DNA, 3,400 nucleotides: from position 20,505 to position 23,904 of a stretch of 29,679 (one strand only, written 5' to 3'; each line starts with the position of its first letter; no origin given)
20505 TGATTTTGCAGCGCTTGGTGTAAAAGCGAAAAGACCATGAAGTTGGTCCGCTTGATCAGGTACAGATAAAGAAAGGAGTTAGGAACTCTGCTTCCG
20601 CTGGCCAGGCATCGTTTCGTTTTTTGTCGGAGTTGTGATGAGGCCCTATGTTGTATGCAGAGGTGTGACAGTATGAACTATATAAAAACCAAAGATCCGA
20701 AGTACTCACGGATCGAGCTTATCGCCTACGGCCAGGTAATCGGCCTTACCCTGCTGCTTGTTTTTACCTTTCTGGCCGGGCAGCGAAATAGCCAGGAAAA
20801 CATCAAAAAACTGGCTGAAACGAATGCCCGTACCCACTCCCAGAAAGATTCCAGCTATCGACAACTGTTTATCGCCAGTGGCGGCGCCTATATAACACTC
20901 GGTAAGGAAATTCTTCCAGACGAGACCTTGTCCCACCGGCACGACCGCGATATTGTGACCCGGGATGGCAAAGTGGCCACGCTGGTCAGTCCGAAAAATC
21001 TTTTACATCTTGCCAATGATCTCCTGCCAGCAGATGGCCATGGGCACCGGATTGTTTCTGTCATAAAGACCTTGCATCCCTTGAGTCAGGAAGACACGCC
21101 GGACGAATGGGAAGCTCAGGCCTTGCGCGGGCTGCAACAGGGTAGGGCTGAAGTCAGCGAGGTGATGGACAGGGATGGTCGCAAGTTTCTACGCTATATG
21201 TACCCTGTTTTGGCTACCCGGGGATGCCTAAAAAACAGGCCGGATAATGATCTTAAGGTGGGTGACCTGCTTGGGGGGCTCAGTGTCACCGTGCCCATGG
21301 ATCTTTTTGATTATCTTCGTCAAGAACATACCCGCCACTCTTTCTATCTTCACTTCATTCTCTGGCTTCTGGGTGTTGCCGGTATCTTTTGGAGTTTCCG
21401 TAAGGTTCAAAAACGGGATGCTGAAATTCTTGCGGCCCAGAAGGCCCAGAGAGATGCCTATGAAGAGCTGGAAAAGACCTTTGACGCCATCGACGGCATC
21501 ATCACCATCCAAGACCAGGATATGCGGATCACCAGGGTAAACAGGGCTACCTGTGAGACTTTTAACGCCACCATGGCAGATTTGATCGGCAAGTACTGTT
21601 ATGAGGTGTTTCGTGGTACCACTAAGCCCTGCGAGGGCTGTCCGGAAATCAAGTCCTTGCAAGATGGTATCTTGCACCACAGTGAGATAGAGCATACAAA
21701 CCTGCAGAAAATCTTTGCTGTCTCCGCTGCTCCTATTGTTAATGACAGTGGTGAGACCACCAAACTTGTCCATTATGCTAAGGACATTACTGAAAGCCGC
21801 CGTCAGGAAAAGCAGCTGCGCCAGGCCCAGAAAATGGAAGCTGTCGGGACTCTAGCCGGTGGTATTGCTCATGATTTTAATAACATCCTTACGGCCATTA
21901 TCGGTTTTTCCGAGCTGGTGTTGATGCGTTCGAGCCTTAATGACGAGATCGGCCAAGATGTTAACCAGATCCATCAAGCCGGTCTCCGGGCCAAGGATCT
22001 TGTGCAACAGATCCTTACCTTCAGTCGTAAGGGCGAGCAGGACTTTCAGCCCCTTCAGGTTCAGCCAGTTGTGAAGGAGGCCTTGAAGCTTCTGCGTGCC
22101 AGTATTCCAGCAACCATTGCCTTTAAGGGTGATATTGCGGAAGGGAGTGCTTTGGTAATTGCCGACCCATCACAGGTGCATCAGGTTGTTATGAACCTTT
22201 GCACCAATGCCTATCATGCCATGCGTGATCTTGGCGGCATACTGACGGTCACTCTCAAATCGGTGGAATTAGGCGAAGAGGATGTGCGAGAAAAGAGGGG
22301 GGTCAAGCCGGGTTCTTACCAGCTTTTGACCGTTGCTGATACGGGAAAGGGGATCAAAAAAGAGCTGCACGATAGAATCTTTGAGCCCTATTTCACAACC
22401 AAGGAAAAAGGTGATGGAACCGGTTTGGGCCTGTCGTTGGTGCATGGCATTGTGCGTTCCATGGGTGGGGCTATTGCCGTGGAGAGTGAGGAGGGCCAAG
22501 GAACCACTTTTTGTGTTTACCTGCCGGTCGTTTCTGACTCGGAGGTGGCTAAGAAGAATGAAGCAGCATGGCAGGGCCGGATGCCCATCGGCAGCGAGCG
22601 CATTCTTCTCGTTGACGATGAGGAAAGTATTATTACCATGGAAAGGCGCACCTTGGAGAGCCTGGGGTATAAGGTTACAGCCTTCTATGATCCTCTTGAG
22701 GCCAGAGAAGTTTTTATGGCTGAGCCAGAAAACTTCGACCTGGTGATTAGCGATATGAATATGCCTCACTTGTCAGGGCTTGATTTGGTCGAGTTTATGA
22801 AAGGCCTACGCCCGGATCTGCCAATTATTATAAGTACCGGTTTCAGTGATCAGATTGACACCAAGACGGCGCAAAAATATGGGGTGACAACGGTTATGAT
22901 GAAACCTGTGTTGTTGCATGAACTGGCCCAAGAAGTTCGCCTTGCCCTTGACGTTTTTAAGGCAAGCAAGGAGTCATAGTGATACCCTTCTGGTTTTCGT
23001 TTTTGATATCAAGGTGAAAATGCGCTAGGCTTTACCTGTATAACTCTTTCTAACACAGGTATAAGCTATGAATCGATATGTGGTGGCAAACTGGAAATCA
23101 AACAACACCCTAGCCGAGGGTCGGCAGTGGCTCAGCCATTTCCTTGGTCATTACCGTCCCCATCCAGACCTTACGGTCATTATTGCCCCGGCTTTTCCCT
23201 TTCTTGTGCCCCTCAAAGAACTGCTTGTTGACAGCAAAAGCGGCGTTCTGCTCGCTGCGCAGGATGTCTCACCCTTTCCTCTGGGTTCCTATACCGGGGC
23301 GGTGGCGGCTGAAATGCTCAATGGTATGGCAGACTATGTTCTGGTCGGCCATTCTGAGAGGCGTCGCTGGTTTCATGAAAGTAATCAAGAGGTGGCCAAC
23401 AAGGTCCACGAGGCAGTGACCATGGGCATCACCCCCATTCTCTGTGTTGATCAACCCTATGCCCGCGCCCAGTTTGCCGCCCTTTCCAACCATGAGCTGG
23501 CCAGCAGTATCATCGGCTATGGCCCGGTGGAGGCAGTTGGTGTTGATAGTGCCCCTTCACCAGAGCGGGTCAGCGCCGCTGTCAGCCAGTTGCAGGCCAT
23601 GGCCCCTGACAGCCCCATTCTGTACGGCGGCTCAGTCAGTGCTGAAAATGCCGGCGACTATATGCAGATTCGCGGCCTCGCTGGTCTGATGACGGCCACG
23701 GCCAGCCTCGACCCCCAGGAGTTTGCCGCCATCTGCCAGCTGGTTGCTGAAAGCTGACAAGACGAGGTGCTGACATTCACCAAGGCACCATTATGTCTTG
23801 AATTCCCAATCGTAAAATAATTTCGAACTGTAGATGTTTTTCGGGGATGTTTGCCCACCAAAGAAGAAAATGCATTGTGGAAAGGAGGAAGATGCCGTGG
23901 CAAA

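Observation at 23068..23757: Triosephosphate isomerase homologue with the catalytic base removed: a probable pseudo-enzyme or neofunctionalised TIM barrel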

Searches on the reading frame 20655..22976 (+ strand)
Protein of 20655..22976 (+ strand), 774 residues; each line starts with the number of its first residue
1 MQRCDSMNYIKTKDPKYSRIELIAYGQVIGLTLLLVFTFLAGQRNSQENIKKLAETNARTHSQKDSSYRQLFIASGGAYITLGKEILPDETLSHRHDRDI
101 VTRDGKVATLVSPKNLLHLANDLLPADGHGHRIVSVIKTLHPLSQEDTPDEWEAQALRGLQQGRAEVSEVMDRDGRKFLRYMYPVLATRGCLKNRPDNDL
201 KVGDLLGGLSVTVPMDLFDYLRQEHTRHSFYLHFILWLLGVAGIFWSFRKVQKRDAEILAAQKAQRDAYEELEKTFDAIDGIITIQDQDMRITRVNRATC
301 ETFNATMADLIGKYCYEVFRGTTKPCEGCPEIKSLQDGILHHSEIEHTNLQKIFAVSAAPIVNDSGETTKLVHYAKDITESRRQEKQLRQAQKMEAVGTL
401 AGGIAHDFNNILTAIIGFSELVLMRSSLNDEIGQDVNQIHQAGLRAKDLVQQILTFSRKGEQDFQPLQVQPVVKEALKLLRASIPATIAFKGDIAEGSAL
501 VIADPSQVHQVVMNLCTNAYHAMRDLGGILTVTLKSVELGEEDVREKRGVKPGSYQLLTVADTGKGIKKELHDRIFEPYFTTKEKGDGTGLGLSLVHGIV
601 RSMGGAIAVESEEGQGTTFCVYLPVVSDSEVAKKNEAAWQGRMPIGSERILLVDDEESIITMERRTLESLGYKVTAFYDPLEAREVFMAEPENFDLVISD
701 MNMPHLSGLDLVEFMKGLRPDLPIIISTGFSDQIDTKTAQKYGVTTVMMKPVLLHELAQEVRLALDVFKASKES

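Call 14: search_protein_families(library=pfam, proteins=[window:20655-22976:+], max_evalue=0.0001)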
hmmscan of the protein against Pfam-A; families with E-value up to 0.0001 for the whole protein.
window:20655-22976:+ (774 aa): 6 families
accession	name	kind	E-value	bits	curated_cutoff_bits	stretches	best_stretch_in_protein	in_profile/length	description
PF02518.31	HATPase_c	-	1.7e-24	86.8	26.4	1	504-625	2-109/111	Histidine kinase-, DNA gyrase B-, and HSP90-like ATPase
PF00072.30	Response_reg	-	6.2e-21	75.1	30.2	1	650-761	1-110/111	Response regulator receiver domain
PF00512.31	HisKA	-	3e-12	46.8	26.9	1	398-461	3-65/66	His Kinase A (phospho-acceptor) domain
PF13426.13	PAS_9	-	4.9e-10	40.1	27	1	280-380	2-103/103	PAS domain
PF08448.16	PAS_4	-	7.4e-09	36.3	23.1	1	277-383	2-110/110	PAS fold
PF11845.13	Tll0287-like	-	3.3e-07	31.3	24.1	1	139-214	60-144/144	Tll0287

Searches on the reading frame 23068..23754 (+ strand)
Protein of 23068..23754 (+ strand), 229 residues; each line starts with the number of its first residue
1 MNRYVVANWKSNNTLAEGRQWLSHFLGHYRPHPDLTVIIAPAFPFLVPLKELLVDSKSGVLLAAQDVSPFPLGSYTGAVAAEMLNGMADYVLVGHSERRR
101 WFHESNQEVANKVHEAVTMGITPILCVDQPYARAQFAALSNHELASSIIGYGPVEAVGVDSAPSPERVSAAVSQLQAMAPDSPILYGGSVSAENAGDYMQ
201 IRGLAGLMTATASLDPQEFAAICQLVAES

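Call 3: search_protein_families(library=pfam, proteins=[window:23068-23754:+], max_evalue=0.01)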
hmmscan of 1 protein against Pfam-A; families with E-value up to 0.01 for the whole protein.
window:23068-23754:+ (229 aa): 1 family
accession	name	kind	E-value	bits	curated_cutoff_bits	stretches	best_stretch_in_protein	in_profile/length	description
PF00121.24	TIM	-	1.3e-48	166.1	20.1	1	4-225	2-244/245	Triosephosphate isomerase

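Call 4: search_protein_families(library=ncbifam, proteins=[window:23068-23754:+], max_evalue=0.01)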
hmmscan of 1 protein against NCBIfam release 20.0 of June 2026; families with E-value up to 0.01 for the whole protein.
window:23068-23754:+ (229 aa): 9 families
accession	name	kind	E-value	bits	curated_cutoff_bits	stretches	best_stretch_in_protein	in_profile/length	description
NF010569.0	PRK13962.1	equivalog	3.3e-36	124.7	883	1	5-225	401-643/645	bifunctional phosphoglycerate kinase/triosephosphate isomerase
NF011163.0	PRK14565.1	equivalog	6.7e-35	120.9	298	1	2-227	2-235/240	triosephosphate isomerase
NF000722.0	PRK00042.2-1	equivalog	3e-32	111.9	293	2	4-130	5-131/256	triose-phosphate isomerase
TIGR00419.1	tim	equivalog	7.2e-26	91.4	130.6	1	5-216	2-227/228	triose-phosphate isomerase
NF000728.0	PRK00042.3-2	equivalog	1.3e-24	87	255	1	5-225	3-228/231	triose-phosphate isomerase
NF012036.0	PRK15492.1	equivalog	4.3e-17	62.4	509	2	27-130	32-138/261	triosephosphate isomerase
NF011497.0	PRK14905.1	equivalog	2.2e-14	53.6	485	1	17-224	23-257/357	triosephosphate isomerase/PTS system glucose/sucrose-specific transporter subunit IIB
NF003302.0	PRK04302.1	subfamily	9.3e-14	51.7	132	1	33-212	35-204/223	triose-phosphate isomerase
NF000729.0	PRK00042.3-3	equivalog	1.1e-13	51.6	309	1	1-223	1-231/234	triose-phosphate isomerase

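Call 5: search_solved_structures(query=window:23068-23754:+, show_alignments=2)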
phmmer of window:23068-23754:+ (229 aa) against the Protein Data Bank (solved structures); distinct sequences matched with E-value up to 0.001: 186 (the best 60 are shown).
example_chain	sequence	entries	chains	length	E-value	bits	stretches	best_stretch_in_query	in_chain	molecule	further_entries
7r9b_A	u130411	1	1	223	1.9e-38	135.6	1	3-222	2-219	Triosephosphate isomerase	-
1yya_A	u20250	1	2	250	1.2e-29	106.8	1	5-225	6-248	triosephosphate isomerase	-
4g1k_A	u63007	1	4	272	1.4e-26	96.8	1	4-225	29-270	Triosephosphate isomerase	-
7r7m_A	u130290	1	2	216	1.9e-26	96.3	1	3-222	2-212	Triosephosphate isomerase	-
4y96_A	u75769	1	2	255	2.2e-26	96.2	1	3-224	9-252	Triosephosphate Isomerase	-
2btm_A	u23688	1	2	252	2.4e-26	96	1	5-222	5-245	PROTEIN (TRIOSEPHOSPHATE ISOMERASE)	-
6w4u_A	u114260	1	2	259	1.9e-25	93.1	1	3-227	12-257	Triosephosphate isomerase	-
1btm_A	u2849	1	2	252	2.3e-25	92.8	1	5-222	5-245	TRIOSEPHOSPHATE ISOMERASE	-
7rgc_A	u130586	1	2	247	2.7e-25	92.6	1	5-227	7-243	Triosephosphate isomerase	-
9qus_A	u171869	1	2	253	1.5e-24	90.2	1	4-222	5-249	Triosephosphate isomerase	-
3ta6_A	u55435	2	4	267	1.2e-23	87.2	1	6-227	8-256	Triosephosphate isomerase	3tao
5ujw_A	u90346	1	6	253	1.2e-23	87.2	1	1-222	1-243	Triosephosphate isomerase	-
7rmn_A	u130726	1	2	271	1.4e-23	87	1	4-225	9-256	Triosephosphate isomerase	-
3gvg_A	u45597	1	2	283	1.6e-23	86.8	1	6-227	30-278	Triosephosphate isomerase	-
4y90_A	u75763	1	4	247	2.6e-23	86.1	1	4-215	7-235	Triosephosphate isomerase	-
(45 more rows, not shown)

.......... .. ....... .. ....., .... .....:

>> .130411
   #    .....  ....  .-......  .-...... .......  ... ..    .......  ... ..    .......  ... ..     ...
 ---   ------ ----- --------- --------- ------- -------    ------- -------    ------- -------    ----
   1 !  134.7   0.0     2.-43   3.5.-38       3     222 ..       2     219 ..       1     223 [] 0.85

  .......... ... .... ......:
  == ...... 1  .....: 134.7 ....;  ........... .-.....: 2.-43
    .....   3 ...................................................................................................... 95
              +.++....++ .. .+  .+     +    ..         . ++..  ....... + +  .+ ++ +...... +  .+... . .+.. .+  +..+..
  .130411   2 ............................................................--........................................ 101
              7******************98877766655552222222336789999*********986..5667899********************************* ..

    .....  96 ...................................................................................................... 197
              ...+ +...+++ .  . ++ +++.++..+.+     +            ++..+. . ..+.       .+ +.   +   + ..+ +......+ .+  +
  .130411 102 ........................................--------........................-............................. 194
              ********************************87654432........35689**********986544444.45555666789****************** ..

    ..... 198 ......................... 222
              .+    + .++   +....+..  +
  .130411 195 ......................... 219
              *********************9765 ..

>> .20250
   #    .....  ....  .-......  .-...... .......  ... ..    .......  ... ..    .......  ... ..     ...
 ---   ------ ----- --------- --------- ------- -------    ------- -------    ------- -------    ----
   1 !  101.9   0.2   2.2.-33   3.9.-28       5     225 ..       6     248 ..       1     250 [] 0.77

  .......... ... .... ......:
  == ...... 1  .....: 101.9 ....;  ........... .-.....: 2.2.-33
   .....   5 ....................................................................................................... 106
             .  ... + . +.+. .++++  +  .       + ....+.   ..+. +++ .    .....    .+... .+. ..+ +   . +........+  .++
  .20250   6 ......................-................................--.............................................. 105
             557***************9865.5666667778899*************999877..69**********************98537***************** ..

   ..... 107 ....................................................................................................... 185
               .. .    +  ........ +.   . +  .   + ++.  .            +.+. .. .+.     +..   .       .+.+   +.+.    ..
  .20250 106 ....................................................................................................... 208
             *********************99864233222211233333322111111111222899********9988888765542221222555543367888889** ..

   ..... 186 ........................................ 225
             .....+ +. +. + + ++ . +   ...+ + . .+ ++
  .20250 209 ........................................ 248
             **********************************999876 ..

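Call 9: find_homologous_proteins(query=window:23068-23754:+, max_evalue=1e-10)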
Query window:23068-23754:+ (229 aa): 7266 proteins with E <= 1e-10 among 7970 candidates; the best 120 are listed.
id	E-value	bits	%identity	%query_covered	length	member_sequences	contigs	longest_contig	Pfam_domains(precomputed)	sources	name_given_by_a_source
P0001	1.7e-147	507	100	100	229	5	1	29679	PF00121.25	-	-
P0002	2.0e-111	389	78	99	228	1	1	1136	PF00121.25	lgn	-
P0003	2.4e-110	385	75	100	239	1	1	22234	PF00121.25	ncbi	-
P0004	2.2e-108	379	73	100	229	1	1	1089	PF00121.25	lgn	-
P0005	1.3e-105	370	72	100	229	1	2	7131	PF00121.25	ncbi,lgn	-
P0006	2.7e-105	369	72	100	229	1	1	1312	PF00121.25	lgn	-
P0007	9.9e-104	364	71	100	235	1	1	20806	PF00121.25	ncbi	-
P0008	1.7e-102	360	72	100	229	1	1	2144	PF00121.25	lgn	-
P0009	2.2e-102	359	69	100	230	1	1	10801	PF00121.25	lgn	-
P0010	1.4e-101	357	70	100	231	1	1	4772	PF00121.25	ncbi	-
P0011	2.5e-101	356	70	100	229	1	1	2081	PF00121.25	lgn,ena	-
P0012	4.3e-98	345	67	100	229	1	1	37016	PF00121.25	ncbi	ncbi:MAG: triose-phosphate isomerase family protein [Thermodesulfobacteriota bacterium]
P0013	4.7e-98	345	66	100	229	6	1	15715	PF00121.25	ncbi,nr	ncbi:MAG: triose-phosphate isomerase family protein [Desulfurivibrionaceae bacterium]|nr:triose-phos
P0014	5.5e-98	345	68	100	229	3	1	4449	PF00121.25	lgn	-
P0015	3.4e-96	339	66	99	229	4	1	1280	PF00121.25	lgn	-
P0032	1.1e-81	292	61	97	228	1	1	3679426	PF00121.25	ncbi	ncbi:triose-phosphate isomerase [Thiovibrio sp. JS02]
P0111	4.2e-76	273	54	98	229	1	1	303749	PF00121.25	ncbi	-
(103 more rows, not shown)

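Call 12: find_encoding_contigs(protein=P0032, flank=8000, max_places=2)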
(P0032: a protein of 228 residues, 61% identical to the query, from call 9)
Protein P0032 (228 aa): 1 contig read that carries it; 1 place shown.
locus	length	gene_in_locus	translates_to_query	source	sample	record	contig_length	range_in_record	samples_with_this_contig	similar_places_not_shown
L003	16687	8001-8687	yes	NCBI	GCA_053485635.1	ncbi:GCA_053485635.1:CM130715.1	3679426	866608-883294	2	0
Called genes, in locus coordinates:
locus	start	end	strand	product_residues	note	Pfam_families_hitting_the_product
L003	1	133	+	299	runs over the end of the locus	PF21302:Zn_ribbon_RlmA, PF13847:Methyltransf_31, PF08241:Methyltransf_11, PF13649:Methyltransf_25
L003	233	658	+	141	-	-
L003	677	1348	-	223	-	PF10056:DUF2293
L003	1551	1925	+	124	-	PF07883:Cupin_2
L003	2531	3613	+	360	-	PF03150:CCP_MauG, PF13442:Cytochrome_CBB3 (faint), PF00034:Cytochrom_C (weak)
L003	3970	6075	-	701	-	PF01751:Toprim, PF01131:Topoisom_bac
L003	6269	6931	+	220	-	PF00520:Ion_trans, PF07885:Ion_trans_2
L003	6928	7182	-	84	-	-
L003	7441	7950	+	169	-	PF13886:TM7S3_TM198 (weak)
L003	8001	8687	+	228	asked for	PF00121:TIM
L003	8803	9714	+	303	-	PF04015:DUF362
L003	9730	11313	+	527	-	PF12801:Fer4_5, PF12838:Fer4_7 (faint), PF13187:Fer4_9 (faint), PF13484:Fer4_16 (faint), PF14697:Fer4_21 (faint), PF13237:Fer4_10 (faint)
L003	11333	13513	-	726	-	PF00989:PAS, PF08448:PAS_4, PF13188:PAS_8 (weak), PF13426:PAS_9, PF00512:HisKA, PF02518:HATPase_c, PF00072:Response_reg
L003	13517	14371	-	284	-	PF12974:Phosphonate-bd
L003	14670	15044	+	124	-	-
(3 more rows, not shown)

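Call 13: find_encoding_contigs(protein=P0111, flank=8000, max_places=2)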
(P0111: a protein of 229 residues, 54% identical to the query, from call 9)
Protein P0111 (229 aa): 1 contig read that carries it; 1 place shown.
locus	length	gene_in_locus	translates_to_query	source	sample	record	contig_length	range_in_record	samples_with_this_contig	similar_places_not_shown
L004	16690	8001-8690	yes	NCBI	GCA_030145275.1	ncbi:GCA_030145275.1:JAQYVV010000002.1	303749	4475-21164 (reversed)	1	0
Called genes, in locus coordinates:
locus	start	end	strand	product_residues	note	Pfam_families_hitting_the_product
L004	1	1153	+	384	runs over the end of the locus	PF00278:Orn_DAP_Arg_deC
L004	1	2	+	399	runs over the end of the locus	PF03435:Sacchrp_dh_NADP, PF16653:Sacchrp_dh_C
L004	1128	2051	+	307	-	PF00491:Arginase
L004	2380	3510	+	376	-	PF09699:Paired_CXXCH_1 (weak)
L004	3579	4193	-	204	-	PF00582:Usp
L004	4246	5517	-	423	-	PF01545:Cation_efflux, PF16916:ZT_dimer (faint), PF02579:Nitro_FeMo-Co (weak)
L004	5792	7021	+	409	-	PF00999:Na_H_Exchanger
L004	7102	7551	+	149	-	PF00571:CBS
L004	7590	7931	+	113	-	PF08274:Zn_Ribbon_YjdM, PF08271:Zn_Ribbon_TF (weak), PF03831:YjdM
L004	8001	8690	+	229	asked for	PF00121:TIM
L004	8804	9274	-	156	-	-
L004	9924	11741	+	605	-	PF00512:HisKA, PF02518:HATPase_c, PF00072:Response_reg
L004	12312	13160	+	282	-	PF12974:Phosphonate-bd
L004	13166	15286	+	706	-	PF00989:PAS, PF08448:PAS_4, PF13426:PAS_9, PF08447:PAS_3 (faint), PF00512:HisKA, PF02518:HATPase_c, PF00072:Response_reg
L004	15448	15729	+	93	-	PF09982:LpxR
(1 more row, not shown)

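Call 32: search_protein_representatives(protein=P0001)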
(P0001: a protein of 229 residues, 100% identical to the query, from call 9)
Query: 229 residues. Proteins with E-value up to 0.001 (for the whole library): 11785; up to 1e-10: 6582; up to 1e-30: 178. The best 150 are listed.
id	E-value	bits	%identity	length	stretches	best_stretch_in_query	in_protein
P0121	4.2e-64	232.6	48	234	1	1-227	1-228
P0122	1.6e-63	230.6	50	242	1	1-227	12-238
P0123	2.2e-59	217.2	48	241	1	2-225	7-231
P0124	1.9e-56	207.6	45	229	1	3-222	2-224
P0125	2.7e-54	200.5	44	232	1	1-226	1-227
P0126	6.9e-51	189.4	44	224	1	3-221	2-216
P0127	1.7e-49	184.8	42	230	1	2-226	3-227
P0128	1.8e-49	184.8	41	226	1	3-226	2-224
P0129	2.6e-49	184.2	43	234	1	1-225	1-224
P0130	1.5e-46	175.2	51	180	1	57-227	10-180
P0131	1.4e-45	172.0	45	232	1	3-223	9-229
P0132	2.5e-45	171.2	40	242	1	2-228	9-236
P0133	2.8e-45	171.0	43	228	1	4-223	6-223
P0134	5.0e-45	170.2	41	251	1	3-222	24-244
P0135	1.3e-44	168.9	37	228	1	1-224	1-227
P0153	1.2e-41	159.2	40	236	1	1-223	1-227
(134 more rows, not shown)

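Call 37: list_cluster_members(proteins=[P0124, P0126, P0128, P0121, P0122, P0123, P0125, P0131, P0133, P0153])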
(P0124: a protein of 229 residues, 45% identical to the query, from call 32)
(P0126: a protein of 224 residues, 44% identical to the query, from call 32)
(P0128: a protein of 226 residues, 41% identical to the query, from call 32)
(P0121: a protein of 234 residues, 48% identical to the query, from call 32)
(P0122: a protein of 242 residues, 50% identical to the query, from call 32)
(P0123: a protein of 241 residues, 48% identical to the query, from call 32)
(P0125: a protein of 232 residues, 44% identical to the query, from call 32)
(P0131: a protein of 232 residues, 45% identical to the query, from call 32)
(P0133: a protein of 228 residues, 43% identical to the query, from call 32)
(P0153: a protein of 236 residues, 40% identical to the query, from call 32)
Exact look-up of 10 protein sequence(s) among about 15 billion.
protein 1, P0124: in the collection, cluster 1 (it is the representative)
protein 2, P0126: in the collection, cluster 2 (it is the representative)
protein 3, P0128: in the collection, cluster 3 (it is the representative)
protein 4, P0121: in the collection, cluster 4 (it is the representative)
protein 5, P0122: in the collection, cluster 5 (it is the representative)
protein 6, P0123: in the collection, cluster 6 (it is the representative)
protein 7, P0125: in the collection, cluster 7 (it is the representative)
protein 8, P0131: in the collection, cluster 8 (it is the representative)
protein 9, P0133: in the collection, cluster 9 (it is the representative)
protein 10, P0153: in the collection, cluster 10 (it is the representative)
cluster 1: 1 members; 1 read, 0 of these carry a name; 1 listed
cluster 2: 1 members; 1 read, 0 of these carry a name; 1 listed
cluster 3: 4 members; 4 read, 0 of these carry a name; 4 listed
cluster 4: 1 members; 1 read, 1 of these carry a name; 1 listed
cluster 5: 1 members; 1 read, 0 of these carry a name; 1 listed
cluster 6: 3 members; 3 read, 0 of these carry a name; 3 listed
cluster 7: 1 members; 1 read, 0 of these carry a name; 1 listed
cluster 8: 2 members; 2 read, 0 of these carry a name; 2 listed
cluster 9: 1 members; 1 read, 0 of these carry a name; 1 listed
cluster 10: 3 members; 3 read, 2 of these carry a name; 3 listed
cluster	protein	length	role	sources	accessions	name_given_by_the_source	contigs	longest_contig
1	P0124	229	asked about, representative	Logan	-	-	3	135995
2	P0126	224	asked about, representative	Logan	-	-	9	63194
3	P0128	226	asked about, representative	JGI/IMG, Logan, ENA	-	-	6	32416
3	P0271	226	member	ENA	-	-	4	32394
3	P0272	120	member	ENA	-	-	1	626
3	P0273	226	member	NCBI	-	-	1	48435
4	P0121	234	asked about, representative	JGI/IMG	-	triosephosphate isomerase (TIM)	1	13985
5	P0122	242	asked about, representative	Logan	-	-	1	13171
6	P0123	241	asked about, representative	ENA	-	-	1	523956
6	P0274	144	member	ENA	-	-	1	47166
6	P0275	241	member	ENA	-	-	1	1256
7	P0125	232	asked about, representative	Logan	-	-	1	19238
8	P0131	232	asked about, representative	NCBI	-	-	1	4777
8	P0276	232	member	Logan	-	-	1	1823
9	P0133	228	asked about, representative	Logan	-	-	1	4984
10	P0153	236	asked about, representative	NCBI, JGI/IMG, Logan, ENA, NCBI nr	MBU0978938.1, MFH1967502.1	MAG: triose-phosphate isomerase family protein [Patescibacteria group bacterium] | triose-phosphate isomerase [Patescibacteria group bacterium]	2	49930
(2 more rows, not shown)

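Call 38: find_encoding_contigs(protein=P0124, flank=6000, max_places=1)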
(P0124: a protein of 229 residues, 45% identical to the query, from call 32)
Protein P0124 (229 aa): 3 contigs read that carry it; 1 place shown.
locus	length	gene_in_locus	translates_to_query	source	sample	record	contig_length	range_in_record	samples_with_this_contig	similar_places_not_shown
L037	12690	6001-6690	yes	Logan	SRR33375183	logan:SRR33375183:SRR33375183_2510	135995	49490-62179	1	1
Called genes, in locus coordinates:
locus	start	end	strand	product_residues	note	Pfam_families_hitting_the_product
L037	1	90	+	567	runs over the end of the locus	PF02543:Carbam_trans_N, PF16861:Carbam_trans_C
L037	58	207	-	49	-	-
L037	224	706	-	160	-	-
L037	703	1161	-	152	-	PF08660:Alg14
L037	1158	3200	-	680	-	PF04932:Wzy_C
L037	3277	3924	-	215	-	PF02397:Bac_transf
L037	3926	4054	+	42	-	-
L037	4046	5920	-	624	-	PF00580:UvrD-helicase, PF13245:AAA_19, PF13604:AAA_30 (faint), PF01443:Viral_helicase1 (faint), PF13361:UvrD_C, PF13538:UvrD_C_2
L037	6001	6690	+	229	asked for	PF00121:TIM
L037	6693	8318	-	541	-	-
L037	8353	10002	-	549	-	-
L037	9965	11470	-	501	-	PF13231:PMT_2 (weak)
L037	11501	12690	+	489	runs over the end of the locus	PF02366:PMT, PF13231:PMT_2, PF16192:PMT_4TMC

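Call 39: find_encoding_contigs(protein=P0126, flank=6000, max_places=1)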
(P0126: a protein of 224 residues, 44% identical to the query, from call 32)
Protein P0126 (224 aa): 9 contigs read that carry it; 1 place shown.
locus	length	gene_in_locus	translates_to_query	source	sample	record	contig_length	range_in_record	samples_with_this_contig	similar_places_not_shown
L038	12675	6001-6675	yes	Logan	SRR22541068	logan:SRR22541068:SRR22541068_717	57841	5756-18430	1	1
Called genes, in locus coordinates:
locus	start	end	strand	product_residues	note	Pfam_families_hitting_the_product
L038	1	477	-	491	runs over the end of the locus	PF00009:GTP_EFTU, PF00025:Arf, PF00071:Ras, PF01926:MMR_HSR1, PF02421:FeoB_N (weak), PF22042:EF-G_D2, PF11987:IF-2, PF03144:GTP_EFTU_D2, +3 more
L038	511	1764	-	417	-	PF08529:NusA_N, PF13184:KH_NusA_1st, PF00013:KH_1 (faint), PF26594:KH_NusA_2nd, PF03118:RNA_pol_A_CTD (weak)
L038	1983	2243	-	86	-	PF04226:Transgly_assoc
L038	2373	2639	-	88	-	-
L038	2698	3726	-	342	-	PF00756:Esterase (faint), PF01738:DLH (faint), PF00561:Abhydrolase_1 (weak), PF12697:Abhydrolase_6, PF12146:Hydrolase_4 (weak), PF00326:Peptidase_S9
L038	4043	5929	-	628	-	PF00580:UvrD-helicase, PF01443:Viral_helicase1 (faint), PF13245:AAA_19, PF13361:UvrD_C, PF13538:UvrD_C_2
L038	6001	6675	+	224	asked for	PF00121:TIM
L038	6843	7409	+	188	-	PF00293:NUDIX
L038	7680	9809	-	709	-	PF10060:DUF2298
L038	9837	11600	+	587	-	PF13231:PMT_2 (weak)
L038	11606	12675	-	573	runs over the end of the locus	PF00999:Na_H_Exchanger, PF02254:TrkA_N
